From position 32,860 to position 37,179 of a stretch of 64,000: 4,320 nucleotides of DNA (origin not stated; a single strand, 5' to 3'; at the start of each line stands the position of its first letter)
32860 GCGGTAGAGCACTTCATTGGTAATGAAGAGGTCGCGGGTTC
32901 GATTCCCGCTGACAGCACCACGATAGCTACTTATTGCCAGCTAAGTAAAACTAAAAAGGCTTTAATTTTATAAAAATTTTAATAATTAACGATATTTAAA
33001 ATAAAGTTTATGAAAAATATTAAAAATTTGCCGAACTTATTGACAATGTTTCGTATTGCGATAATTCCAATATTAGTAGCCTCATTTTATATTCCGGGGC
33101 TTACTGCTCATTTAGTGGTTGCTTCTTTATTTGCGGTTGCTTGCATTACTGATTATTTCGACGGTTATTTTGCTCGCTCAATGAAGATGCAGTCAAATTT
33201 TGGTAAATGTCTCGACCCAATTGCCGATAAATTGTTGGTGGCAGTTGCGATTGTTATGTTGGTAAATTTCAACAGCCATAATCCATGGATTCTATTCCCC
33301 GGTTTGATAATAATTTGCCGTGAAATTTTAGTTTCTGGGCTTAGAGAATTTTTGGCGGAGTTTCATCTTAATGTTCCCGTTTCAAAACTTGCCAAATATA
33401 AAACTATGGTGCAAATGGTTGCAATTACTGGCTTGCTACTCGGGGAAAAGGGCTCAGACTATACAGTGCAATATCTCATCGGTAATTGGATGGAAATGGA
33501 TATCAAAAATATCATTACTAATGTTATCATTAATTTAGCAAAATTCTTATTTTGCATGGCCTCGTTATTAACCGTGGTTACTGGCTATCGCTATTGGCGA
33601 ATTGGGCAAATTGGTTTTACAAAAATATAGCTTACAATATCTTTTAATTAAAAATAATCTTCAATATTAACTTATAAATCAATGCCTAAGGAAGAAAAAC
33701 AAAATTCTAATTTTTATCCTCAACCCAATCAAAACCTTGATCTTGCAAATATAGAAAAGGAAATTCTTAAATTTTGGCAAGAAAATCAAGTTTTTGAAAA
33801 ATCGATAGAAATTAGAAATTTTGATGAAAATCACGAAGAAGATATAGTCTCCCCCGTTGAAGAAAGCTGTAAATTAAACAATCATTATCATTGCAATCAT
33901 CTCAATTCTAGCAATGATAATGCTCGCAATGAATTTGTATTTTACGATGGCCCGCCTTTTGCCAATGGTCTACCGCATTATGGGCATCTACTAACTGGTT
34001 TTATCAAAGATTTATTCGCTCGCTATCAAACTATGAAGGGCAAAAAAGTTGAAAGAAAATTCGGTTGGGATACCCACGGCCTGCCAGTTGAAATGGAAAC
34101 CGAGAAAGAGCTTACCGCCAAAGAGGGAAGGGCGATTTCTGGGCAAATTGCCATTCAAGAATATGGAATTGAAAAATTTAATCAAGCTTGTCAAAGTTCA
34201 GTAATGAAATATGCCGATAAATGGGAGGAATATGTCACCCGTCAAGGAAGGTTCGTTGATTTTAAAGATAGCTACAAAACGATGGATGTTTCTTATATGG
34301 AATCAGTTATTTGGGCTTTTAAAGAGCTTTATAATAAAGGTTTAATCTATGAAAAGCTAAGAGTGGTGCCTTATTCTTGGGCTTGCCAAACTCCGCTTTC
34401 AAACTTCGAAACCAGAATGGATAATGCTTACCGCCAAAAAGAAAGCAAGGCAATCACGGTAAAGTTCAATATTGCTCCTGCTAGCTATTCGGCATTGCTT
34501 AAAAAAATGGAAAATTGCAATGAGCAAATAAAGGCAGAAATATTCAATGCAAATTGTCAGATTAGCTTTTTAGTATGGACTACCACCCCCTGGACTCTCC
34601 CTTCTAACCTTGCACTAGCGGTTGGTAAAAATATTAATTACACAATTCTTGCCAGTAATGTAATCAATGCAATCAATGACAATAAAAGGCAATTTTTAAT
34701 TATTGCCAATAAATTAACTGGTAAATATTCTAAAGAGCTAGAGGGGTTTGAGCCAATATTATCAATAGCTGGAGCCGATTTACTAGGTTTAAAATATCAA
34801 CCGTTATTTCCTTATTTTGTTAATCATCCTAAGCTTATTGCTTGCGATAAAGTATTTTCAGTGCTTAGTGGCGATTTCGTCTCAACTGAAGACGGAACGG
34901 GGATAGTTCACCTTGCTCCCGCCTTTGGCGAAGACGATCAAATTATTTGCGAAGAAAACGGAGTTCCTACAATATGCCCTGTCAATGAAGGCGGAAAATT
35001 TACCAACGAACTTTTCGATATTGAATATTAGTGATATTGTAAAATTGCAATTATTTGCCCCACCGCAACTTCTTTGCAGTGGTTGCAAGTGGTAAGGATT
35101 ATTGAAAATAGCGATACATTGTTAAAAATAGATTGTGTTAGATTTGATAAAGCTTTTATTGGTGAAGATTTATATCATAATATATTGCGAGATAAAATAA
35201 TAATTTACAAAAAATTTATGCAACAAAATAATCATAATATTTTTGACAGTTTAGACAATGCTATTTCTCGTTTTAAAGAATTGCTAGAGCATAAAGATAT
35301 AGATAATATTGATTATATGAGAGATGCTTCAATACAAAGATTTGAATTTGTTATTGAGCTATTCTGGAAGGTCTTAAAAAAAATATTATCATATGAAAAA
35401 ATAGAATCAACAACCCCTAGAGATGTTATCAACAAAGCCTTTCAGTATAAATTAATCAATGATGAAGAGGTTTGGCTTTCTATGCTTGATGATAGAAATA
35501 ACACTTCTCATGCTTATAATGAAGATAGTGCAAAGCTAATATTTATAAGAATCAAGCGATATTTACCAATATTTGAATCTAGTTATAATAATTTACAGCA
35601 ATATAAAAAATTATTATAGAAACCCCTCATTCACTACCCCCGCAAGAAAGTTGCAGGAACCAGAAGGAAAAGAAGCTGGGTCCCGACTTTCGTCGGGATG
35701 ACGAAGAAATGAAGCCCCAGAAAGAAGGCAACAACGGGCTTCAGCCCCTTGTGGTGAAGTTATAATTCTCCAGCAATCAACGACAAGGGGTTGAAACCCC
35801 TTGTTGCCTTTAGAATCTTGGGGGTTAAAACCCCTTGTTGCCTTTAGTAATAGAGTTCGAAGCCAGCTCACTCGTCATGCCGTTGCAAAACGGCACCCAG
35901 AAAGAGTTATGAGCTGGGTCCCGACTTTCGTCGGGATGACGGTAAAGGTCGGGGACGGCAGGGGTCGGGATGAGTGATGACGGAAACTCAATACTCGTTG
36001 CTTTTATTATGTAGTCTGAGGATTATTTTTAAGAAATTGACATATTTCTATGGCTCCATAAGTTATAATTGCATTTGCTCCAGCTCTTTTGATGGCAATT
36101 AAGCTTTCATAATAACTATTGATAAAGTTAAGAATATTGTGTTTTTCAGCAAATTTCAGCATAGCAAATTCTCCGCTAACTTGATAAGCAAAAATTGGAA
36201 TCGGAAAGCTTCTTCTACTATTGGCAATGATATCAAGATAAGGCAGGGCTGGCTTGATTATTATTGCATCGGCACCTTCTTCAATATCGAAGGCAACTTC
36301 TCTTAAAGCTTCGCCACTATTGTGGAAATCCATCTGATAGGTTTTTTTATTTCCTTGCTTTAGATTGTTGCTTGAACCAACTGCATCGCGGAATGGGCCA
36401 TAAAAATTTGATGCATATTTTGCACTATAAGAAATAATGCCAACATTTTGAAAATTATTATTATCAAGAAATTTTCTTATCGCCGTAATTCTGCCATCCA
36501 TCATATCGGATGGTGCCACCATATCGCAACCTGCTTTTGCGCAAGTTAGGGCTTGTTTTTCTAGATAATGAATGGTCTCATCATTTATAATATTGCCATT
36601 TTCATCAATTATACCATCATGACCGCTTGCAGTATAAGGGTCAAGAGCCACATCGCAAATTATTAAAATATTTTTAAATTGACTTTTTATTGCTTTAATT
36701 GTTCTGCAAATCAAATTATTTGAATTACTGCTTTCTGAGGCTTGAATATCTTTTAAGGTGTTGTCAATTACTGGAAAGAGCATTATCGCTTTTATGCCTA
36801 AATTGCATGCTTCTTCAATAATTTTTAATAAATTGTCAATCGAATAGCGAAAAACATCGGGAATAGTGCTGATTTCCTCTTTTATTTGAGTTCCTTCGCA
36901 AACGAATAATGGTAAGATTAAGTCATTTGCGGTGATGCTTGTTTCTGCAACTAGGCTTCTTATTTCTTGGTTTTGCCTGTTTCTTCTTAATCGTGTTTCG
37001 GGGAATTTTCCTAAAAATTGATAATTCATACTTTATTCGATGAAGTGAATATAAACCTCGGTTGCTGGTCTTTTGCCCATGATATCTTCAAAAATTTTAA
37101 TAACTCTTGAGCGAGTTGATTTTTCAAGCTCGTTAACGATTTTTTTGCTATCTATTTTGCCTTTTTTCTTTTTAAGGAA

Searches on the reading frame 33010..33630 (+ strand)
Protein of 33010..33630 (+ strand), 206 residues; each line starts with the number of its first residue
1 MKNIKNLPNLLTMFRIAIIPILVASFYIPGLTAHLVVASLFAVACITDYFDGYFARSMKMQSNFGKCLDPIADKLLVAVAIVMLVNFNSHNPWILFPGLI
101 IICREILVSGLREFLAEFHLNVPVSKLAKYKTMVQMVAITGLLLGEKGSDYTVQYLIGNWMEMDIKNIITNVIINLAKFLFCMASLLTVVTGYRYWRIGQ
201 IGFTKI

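Call 20: search_protein_families(library=pfam, proteins=[window:33010-33630:+], max_evalue=0.00001)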
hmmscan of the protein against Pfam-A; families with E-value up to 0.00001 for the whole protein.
window:33010-33630:+ (206 aa): 1 family
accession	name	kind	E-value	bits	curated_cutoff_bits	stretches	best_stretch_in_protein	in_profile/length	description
PF01066.26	CDP-OH_P_transf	-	1.2e-36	126.8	22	1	6-157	2-138/152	CDP-alcohol phosphatidyltransferase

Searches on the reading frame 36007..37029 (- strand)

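Call 20: search_protein_families(library=pfam, proteins=[window:36007-37029:-], max_evalue=0.00001)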
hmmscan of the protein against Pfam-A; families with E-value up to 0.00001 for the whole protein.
window:36007-37029:- (340 aa): 1 family
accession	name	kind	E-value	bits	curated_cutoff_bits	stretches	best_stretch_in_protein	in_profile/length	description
PF00490.27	ALAD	-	1.3e-130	435.7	24.6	1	12-331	2-316/317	Delta-aminolevulinic acid dehydratase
